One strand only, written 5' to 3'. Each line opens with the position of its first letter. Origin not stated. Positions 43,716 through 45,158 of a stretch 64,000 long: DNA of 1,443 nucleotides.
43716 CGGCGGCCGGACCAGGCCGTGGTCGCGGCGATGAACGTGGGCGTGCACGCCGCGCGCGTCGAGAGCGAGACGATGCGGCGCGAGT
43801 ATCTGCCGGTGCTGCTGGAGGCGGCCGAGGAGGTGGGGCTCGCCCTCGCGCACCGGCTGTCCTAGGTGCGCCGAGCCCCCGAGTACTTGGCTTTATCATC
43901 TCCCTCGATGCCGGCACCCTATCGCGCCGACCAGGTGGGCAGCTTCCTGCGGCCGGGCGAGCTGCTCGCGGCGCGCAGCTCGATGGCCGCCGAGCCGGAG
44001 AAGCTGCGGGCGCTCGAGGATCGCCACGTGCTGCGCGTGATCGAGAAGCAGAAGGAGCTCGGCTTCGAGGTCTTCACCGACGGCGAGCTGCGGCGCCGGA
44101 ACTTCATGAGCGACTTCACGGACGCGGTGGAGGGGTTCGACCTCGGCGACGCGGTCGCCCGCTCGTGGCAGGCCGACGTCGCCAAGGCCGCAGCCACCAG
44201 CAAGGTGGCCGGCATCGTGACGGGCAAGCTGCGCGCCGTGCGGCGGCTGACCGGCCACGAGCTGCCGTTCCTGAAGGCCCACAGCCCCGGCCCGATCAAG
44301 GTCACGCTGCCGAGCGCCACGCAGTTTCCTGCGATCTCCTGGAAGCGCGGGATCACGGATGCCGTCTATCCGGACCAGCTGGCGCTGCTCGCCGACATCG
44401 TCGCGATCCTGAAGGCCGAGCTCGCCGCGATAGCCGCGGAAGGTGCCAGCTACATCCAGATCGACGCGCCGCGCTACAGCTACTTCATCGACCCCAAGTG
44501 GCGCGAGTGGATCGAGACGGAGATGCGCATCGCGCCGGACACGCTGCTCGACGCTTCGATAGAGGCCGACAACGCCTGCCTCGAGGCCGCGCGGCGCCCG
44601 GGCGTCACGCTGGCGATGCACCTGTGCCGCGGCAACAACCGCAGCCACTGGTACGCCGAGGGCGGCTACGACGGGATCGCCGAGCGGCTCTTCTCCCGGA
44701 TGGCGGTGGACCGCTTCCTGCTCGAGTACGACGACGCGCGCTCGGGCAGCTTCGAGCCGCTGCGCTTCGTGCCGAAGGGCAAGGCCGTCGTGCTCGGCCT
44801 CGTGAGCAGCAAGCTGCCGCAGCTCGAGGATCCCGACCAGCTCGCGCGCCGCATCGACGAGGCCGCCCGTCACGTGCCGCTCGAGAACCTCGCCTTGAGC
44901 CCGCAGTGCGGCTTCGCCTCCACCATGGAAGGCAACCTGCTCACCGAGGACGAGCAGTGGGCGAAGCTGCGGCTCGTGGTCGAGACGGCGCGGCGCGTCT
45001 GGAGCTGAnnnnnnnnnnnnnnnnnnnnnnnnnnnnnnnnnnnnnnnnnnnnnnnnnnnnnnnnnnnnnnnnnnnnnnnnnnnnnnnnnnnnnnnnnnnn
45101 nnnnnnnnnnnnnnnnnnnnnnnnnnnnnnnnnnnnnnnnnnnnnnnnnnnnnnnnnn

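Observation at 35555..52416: Contiguous island for hydroxycinnamate/4-hydroxybenzoate catabolism through protocatechuate and beta-ketoadipate, with transport and regulation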

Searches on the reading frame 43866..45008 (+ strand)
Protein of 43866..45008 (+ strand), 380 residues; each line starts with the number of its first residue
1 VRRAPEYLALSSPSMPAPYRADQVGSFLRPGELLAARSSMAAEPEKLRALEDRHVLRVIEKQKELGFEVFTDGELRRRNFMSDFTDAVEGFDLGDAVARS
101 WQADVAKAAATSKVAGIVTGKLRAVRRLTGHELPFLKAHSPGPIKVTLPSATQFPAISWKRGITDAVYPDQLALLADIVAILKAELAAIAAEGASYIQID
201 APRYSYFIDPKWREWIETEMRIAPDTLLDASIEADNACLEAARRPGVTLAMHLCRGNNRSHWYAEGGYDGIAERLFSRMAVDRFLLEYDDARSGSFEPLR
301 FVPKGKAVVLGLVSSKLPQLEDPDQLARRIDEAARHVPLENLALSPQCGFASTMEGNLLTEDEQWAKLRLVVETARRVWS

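Call 6: search_protein_families(library=pfam, proteins=[window:43866-45008:+], max_evalue=0.001)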
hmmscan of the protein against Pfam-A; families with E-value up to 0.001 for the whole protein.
window:43866-45008:+ (380 aa): 1 family
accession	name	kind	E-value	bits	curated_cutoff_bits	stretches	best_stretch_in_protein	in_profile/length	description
PF01717.24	Meth_synt_2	-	1.3e-14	54.7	21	1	45-375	30-322/324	Cobalamin-independent synthase, Catalytic domain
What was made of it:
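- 43908..45008 (+): MetE-like protein ('cobalamin-independent methionine synthase II family'), 366 aa, single domain, intact. It starts 42 nt after the pcaR stop and ends 16 nt before pobA. Role unknown. Pfam Meth_synt_2, 1.3e-14 (call 6).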

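Call 9: find_related_loci(query=window:43866-45008:+, collection=genome_contigs, flank=10000)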
Query window:43866-45008:+ (380 aa) in genome_contigs; peptide patterns used: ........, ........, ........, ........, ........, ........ (x = any residue, [..] = any of these).
600 stretches matched a pattern (row limit reached: there are more); 580 encode a relative of the query (tblastn E <= 1e-3); the best 80 are kept; 80 distinct loci.
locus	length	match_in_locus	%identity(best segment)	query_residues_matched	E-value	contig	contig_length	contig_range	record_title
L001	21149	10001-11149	74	3-380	0e+0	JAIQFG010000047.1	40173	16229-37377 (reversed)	MAG: Terriglobia bacterium isolate SRVP_21 SR-VP_26_10_2019_C_20cm_scaffold_1871, whole genome shotgun sequence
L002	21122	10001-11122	74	7-380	0e+0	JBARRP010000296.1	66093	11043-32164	MAG: Candidatus Acidiferrales bacterium isolate MFD13499_ilm_asm_bin38 k127_614810, whole genome shotgun sequence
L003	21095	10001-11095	76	15-379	0e+0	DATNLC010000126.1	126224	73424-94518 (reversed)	MAG TPA_asm: Candidatus Acidiferrales bacterium isolate SMAG_U11441 k141_284098, whole genome shotgun sequence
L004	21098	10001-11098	77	15-380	0e+0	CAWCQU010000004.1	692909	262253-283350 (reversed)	MAG: uncultured Acidobacteriota bacterium isolate MFD05377.bin.1.52 genome assembly, contig: contig_48216, whole genome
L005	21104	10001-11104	76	12-379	0e+0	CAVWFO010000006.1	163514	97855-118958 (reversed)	MAG: uncultured Acidobacteriota bacterium isolate MFD00964.bin.1.243 genome assembly, contig: contig_122782, whole genom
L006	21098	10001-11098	75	15-380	0e+0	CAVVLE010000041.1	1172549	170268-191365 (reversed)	MAG: uncultured Acidobacteriota bacterium isolate MFD09222.bin.1.174 genome assembly, contig: contig_5015, whole genome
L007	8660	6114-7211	73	15-380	0e+0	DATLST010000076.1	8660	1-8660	MAG TPA_asm: Candidatus Acidiferrales bacterium isolate SMAG_U13937 k141_841000, whole genome shotgun sequence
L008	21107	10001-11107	76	12-380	0e+0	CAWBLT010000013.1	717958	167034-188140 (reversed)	MAG: uncultured Acidobacteriota bacterium isolate MFD04463.bin.2.86 genome assembly, contig: contig_30707, whole genome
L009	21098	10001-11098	74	15-380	0e+0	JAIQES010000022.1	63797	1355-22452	MAG: Terriglobia bacterium isolate SRVP_13 SR-VP_26_10_2019_1_100cm_scaffold_400, whole genome shotgun sequence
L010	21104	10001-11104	76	13-380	0e+0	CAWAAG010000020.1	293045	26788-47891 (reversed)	MAG: uncultured Acidobacteriota bacterium isolate MFD01633.bin.1.33 genome assembly, contig: contig_42072, whole genome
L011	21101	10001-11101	75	14-380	0e+0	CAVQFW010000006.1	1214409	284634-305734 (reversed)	MAG: uncultured Acidobacteriota bacterium isolate MFD06526.bin.1.142 genome assembly, contig: contig_2528, whole genome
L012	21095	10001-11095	74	15-379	0e+0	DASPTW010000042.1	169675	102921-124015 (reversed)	MAG TPA_asm: Candidatus Acidoferrum sp. isolate SMAG_U12287 k141_23542, whole genome shotgun sequence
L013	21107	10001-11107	76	12-380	0e+0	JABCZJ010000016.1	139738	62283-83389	MAG: Acidobacteria bacterium isolate Inc-BW-C-12-M_MAG20 Ga0210394_10000211, whole genome shotgun sequence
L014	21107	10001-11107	75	12-380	0e+0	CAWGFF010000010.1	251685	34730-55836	MAG: uncultured Acidobacteriota bacterium isolate MFD05705.bin.1.72 genome assembly, contig: contig_39864, whole genome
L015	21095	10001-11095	75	14-380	0e+0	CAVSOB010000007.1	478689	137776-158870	MAG: uncultured Acidobacteriota bacterium isolate MFD03346.bin.1.44 genome assembly, contig: contig_5210, whole genome s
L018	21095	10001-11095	74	14-380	0e+0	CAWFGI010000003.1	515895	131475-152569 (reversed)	MAG: uncultured Acidobacteriota bacterium isolate MFD00731.bin.3.104 genome assembly, contig: contig_13440, whole genome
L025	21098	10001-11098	74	14-379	0e+0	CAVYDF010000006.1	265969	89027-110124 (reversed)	MAG: uncultured Acidobacteriota bacterium isolate MFD01138.bin.2.8 genome assembly, contig: contig_28996, whole genome s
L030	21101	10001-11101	73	13-379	0e+0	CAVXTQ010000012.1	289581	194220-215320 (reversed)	MAG: uncultured Acidobacteriota bacterium isolate MFD05521.bin.2.5 genome assembly, contig: contig_84269, whole genome s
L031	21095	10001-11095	73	15-380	0e+0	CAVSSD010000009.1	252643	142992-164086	MAG: uncultured Acidobacteriota bacterium isolate MFD05521.bin.3.22 genome assembly, contig: contig_15727, whole genome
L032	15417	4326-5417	73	15-380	0e+0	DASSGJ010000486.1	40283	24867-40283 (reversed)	MAG TPA_asm: Candidatus Acidoferrum sp. isolate SMAG_U1030 k141_901508, whole genome shotgun sequence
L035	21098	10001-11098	74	15-380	0e+0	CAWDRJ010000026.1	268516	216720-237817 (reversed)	MAG: uncultured Acidobacteriota bacterium isolate MFD04463.bin.2.22 genome assembly, contig: contig_62718, whole genome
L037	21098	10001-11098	71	12-379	0e+0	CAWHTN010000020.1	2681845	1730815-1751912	MAG: uncultured Acidobacteriota bacterium isolate MFD03346.bin.1.139 genome assembly, contig: contig_709, whole genome s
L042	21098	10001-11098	71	12-379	0e+0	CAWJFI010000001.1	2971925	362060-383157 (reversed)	MAG: uncultured Acidobacteriota bacterium isolate MFD09222.bin.1.96 genome assembly, contig: contig_26487, whole genome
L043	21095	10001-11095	72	15-379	0e+0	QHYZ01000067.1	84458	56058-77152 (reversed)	MAG: Acidobacteria bacterium isolate gp2 AA104 14_0929_09_30cm_scaffold_77_curated, whole genome shotgun sequence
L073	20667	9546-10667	68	9-379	9e-169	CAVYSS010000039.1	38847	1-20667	MAG: uncultured Acidobacteriota bacterium isolate MFD05580.bin.1.119 genome assembly, contig: contig_43629, whole genome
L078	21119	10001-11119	65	10-379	3e-167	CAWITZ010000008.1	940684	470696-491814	MAG: uncultured Acidobacteriaceae bacterium isolate MFD01633.bin.1.213 genome assembly, contig: contig_7420, whole genom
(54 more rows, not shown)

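Call 14: search_solved_structures(query=window:43866-45008:+, max_evalue=1, show_alignments=2)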
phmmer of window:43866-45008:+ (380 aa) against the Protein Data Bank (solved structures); distinct sequences matched with E-value up to 1: 10.
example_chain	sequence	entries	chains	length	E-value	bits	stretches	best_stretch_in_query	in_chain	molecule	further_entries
1ypx_A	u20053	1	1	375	3.1e-63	217.1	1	16-379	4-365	putative vitamin-B12 independent methionine synthase family protein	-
3rpd_A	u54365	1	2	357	6.2e-07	31.9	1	55-210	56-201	Methionine synthase (B12-independent)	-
1xpg_A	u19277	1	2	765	0.00093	21.5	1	22-217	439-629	5-methyltetrahydropteroyltriglutamate--homocysteine methyltransferase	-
1t7l_A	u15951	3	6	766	0.00093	21.5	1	22-217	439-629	5-methyltetrahydropteroyltriglutamate--homocysteine methyltransferase | 5-methyltetrahydropteroyltriglutamate-homocysteine methyltransferase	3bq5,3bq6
1xdj_A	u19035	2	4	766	0.00093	21.5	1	22-217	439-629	5-methyltetrahydropteroyltriglutamate--homocysteine methyltransferase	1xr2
3ppf_A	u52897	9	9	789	0.0039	19.4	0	22-202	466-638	5-methyltetrahydropteroyltriglutamate--homocysteine methyltransferase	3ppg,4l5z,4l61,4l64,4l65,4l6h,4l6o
3pph_A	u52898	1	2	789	0.0039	19.4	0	22-202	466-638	5-methyltetrahydropteroyltriglutamate--homocysteine methyltransferase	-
3ppc_A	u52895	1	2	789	0.0039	19.4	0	22-202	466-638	5-methyltetrahydropteroyltriglutamate--homocysteine methyltransferase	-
4ztx_A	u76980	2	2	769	0.017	17.3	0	21-271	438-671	Cobalamin-Independent Methionine synthase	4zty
1u1h_A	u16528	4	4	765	0.018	17.2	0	23-93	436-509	5-methyltetrahydropteroyltriglutamate--homocysteine methyltransferase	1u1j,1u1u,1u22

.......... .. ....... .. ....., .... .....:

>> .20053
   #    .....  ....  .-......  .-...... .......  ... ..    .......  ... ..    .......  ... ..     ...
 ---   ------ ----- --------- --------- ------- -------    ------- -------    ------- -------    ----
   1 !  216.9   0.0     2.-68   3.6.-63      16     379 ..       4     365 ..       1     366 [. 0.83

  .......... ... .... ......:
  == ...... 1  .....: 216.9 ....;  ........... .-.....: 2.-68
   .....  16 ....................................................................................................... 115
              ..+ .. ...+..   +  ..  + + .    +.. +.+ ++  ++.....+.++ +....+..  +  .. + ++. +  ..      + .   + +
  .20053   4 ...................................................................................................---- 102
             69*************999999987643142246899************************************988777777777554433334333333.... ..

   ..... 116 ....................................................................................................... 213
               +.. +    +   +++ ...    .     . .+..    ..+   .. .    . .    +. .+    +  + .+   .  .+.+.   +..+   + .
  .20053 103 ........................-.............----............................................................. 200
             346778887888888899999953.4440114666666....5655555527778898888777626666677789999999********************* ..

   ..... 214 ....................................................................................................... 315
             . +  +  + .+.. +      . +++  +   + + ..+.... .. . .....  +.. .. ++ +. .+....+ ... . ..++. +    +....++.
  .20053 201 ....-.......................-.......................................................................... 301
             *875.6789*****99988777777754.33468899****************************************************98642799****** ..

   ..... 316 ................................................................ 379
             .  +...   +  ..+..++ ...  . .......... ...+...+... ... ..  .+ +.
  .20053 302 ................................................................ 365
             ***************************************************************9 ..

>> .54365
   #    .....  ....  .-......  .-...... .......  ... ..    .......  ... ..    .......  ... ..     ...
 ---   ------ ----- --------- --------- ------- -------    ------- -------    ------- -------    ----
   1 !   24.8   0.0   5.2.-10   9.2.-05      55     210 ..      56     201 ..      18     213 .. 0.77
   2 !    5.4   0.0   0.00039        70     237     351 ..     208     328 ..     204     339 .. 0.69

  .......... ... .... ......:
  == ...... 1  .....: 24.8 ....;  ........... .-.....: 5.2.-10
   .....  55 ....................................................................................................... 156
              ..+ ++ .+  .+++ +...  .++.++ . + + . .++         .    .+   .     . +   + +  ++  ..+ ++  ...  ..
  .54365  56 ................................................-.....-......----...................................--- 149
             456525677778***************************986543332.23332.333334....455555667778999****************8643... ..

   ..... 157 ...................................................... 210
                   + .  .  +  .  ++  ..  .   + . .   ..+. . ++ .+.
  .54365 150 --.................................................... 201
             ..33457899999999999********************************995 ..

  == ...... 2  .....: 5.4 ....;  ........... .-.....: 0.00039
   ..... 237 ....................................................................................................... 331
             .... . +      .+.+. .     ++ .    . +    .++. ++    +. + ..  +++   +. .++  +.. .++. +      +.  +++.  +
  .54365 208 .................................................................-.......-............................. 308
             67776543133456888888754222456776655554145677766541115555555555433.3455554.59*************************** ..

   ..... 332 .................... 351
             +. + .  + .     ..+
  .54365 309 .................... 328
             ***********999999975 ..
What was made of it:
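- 43908..45008 (+): Closest solved structure PDB 1YPX, 3e-63 (call 14).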

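Call 15: search_protein_families(library=ncbifam, proteins=[window:43866-45008:+], max_evalue=0.00001)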
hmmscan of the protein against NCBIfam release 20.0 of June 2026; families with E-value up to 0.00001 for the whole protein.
window:43866-45008:+ (380 aa): 6 families
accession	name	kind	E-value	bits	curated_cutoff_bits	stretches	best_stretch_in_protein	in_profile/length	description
NF005085.0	PRK06520.1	subfamily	1e-82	278.2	313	1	17-379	6-368/368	5-methyltetrahydropteroyltriglutamate--homocysteine S-methyltransferase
NF004875.0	PRK06233.1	equivalog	1.7e-69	234.4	576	1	16-380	7-373/373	vitamin B12 independent methionine synthase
NF003317.0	PRK04326.1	equivalog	3.7e-21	75.7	406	1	23-378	13-322/340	methionine synthase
NF006589.0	PRK09121.1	equivalog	2.6e-16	59.6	392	1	45-352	34-316/342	methionine synthase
NF002119.0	PRK00957.1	equivalog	1e-10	41.3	258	0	56-205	39-169/306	methionine synthase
NF003556.0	PRK05222.1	equivalog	6.6e-08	31.9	541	0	23-202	424-595/750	5-methyltetrahydropteroyltriglutamate--homocysteine S-methyltransferase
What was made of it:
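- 43908..45008 (+): NCBIfam PRK06520, 278 bits against a cut-off of 313 (call 15).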

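Call 29: search_protein_families(library=pfam, proteins=[L042:12338-13447:+, L042:13463-15031:+, L042:15060-17261:-, L042:17231-19402:+, L042:19399-20265:+, L003:4302-6173:-, L003:6246-7838:-, L003:8324-9196:-, L003:19276-21066:-, L003:9286-9933:+], max_evalue=0.00001)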
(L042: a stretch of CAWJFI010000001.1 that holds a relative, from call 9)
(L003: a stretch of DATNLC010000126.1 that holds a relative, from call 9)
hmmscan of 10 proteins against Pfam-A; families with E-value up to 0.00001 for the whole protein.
L042:12338-13447:+ (369 aa): 2 families
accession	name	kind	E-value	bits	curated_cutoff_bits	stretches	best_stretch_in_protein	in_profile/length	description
PF19362.4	DUF5938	-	9.2e-83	277.9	27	1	143-364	4-225/234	Family of unknown function (DUF5938)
PF03435.24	Sacchrp_dh_NADP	-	4.9e-12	46.8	25.1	1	7-121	1-122/129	Saccharopine dehydrogenase NADP binding domain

L042:13463-15031:+ (522 aa): 2 families
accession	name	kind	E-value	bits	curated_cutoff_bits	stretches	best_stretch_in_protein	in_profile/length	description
PF00501.34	AMP-binding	-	2.2e-71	241.2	29.9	1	7-378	1-384/384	AMP-binding enzyme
PF13193.12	AMP-binding_C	-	3.1e-21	76.5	24.5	1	428-503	1-76/76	AMP-binding enzyme C-terminal domain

L042:15060-17261:- (733 aa): 4 families
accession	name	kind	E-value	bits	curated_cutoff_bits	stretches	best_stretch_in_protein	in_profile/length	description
PF01011.28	PQQ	-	8.6e-83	279.4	26.7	2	74-392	1-335/595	Glucose/ethanol/alcohol dehydrogenase, beta-propeller domain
PF13360.13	PQQ_2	-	1.4e-26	94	27.6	2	134-341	5-144/233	Outer membrane protein assembly factor BamB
PF13570.13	Beta-prop_ACSF4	-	4.4e-12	46.5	133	0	115-268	94-224/329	Beta-alanine-activating enzyme, beta-propeller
PF13442.11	Cytochrome_CBB3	-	1.5e-11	44.9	27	1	645-717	3-68/68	Cytochrome C oxidase, cbb3-type, subunit III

L042:17231-19402:+ (723 aa): 1 family
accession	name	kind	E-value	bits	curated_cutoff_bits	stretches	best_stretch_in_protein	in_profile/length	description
PF00501.34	AMP-binding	-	6.2e-51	173.8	29.9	1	150-529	2-383/384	AMP-binding enzyme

L042:19399-20265:+ (288 aa): 1 family
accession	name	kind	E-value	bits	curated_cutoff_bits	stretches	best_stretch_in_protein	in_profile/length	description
PF04909.20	Amidohydro_2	-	2e-44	153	26.4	1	16-286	2-289/289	Amidohydrolase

L003:4302-6173:- (623 aa): 2 families
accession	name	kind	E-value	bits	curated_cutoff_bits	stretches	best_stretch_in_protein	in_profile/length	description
PF07731.20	Cu-oxidase_2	-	1.5e-18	67.3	20.4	1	467-580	25-136/137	Multicopper oxidase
PF07732.21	Cu-oxidase_3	-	1.1e-16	61.5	21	1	143-217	46-116/119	Multicopper oxidase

L003:6246-7838:- (530 aa): 1 family
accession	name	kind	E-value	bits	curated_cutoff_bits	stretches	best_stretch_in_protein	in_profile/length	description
PF01384.25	PHO4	-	2e-83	280.7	33.7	1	72-518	1-350/350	Phosphate transporter family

L003:8324-9196:- (290 aa): 1 family
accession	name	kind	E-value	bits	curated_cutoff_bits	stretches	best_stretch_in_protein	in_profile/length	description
PF04909.20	Amidohydro_2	-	7e-43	147.9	26.4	1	15-285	1-289/289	Amidohydrolase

L003:19276-21066:- (596 aa): 2 families
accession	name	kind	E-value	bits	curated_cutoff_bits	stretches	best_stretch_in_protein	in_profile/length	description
PF04389.22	Peptidase_M28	-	7e-32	111.1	21.3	1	329-543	2-187/193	Peptidase family M28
PF01546.33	Peptidase_M20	-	5.4e-06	26.9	24.6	0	354-409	27-82/206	Peptidase family M20/M25/M40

L003:9286-9933:+ (215 aa): 1 family
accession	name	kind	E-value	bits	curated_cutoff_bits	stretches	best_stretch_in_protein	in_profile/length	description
PF12973.13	Cupin_7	-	1.4e-11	44.6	27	1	77-162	8-91/105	ChrR Cupin-like domain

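Call 41: search_dna_similar(query=window:43866-45008:+, collection=plasmids, mode=protein, max_rows=30)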
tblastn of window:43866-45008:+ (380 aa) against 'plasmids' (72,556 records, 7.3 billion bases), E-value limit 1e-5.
Records with a match: 118; places in all: 124; records where one place covers at least 80% of the query: 106.
Best place of each record, by identity: 60-80% 2; <60% 116.
By first word of the organism name: Klebsiella 31; Priestia 19; Lactiplantibacillus 13; Pediococcus 10; Rhodovulum 4; Clostridium 4; Moraxella 4; Paracoccus 3; Acidovorax 3; Listeria 2; and 21 more.
By predicted mobility (MOB-suite, as given by PLSDB): non-mobilizable 59; mobilizable 35; conjugative 24.
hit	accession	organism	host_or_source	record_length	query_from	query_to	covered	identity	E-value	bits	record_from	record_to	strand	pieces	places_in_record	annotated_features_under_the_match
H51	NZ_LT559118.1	Nonomuraea gerenzanensis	-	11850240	14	380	97%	48.8%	9e-92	308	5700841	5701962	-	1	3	none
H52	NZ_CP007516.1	Rubrobacter radiotolerans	-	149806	19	380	95%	43.3%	1e-70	247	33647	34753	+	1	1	cobalamin-independent methionine synthase II family protein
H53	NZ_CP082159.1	Rhodococcus opacus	bacterial isolate,soil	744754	18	380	96%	40.5%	8e-62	221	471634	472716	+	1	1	cobalamin-independent methionine synthase II family protein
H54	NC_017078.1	Selenomonas ruminantium subsp. lactilytica TAM6421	-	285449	17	380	96%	39.6%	8e-67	236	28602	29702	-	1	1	5-methyltetrahydropteroyltriglutamate-- homocysteine ...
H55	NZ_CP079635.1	Klebsiella pneumoniae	Homo sapiens,Pus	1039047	17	379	96%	38.5%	2e-64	229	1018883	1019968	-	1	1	none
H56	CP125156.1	Klebsiella pneumoniae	-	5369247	17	379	96%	38.5%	2e-64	229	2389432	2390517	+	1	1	cobalamin-independent methionine synthase II family protein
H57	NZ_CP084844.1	Klebsiella pneumoniae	Water,Whole organism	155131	17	379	96%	38.5%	4e-64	228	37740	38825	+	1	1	cobalamin-independent methionine synthase II family protein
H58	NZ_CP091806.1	Klebsiella quasipneumoniae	Homo sapiens,anal swab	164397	17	379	96%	38.5%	4e-64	228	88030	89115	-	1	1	cobalamin-independent methionine synthase II family protein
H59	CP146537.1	Klebsiella quasipneumoniae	Hospital Wastewater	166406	17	379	96%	38.5%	4e-64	228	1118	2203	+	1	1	cobalamin-independent methionine synthase II family protein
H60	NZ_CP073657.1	Klebsiella quasipneumoniae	Homo sapiens,mixed culture,blood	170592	17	379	96%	38.5%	4e-64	228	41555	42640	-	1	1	cobalamin-independent methionine synthase II family protein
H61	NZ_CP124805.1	Klebsiella variicola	Homo sapiens,Human gut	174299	17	379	96%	38.5%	4e-64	228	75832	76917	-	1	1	cobalamin-independent methionine synthase II family protein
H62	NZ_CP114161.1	Klebsiella quasipneumoniae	Homo sapiens,urine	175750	17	379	96%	38.5%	4e-64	228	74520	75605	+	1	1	cobalamin-independent methionine synthase II family protein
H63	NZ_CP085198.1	Klebsiella quasipneumoniae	Children,cell culture,BALF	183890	17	379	96%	38.5%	4e-64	228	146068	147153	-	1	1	cobalamin-independent methionine synthase II family protein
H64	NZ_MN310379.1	Klebsiella quasipneumoniae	-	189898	17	379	96%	38.5%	4e-64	228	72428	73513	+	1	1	cobalamin-independent methionine synthase II family protein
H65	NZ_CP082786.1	Klebsiella quasipneumoniae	Eclectus roratus,Faeces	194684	17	379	96%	38.5%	4e-64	228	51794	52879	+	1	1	cobalamin-independent methionine synthase II family protein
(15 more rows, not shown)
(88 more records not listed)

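Call 42: get_annotated_region(hit=H53, flank=8000)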
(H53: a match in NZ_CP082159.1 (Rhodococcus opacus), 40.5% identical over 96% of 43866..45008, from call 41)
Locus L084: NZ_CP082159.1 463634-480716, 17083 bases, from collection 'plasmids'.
description: Rhodococcus opacus strain DSM 44186 plasmid pRop44186_a, complete sequence
organism: Rhodococcus opacus (NCBI taxid 37919)
taxonomy: Bacteria; Actinomycetota; Actinomycetes; Mycobacteriales; Nocardiaceae; Rhodococcus; Rhodococcus opacus
host: -; source: bacterial isolate,soil; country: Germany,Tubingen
typing (MOB-suite, as given by PLSDB): mobilizable; replicon rep_cluster_313; relaxase MOBP,MOBP
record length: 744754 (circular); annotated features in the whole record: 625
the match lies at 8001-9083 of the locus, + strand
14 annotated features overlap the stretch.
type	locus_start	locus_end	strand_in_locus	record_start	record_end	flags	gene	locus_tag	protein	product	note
CDS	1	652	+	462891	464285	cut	-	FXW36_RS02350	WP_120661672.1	IS1380 family transposase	-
CDS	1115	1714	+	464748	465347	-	-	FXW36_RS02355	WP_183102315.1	pentapeptide repeat-containing protein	-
CDS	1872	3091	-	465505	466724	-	-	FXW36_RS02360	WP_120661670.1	IS3 family transposase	-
CDS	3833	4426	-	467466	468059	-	-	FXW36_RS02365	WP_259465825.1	hypothetical protein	-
CDS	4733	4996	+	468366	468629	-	-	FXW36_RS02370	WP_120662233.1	hypothetical protein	-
CDS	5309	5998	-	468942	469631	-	-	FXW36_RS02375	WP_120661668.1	GntR family transcriptional regulator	-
CDS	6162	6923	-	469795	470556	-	-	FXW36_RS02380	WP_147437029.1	hypothetical protein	-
CDS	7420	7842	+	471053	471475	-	-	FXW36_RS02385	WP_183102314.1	limonene-1,2-epoxide hydrolase family protein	-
CDS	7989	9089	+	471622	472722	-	-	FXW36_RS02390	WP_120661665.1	cobalamin-independent methionine synthase II family protein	-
CDS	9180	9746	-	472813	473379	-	folE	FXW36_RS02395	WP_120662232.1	GTP cyclohydrolase I FolE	GO:0042559 - pteridine-containing compound biosynthetic process [Evidence IEA]; GO:0046654 - tetrahydrofolate ...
CDS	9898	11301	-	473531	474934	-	-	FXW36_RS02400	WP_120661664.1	NAD(P)H-quinone dehydrogenase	GO:0045454 - cell redox homeostasis [Evidence IEA]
CDS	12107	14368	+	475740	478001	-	-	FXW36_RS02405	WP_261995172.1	FdhF/YdeP family oxidoreductase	-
CDS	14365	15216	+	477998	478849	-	folP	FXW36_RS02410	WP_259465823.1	dihydropteroate synthase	GO:0009396 - folic acid-containing compound biosynthetic process [Evidence IEA]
CDS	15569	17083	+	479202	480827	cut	-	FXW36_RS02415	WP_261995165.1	ATP-binding protein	-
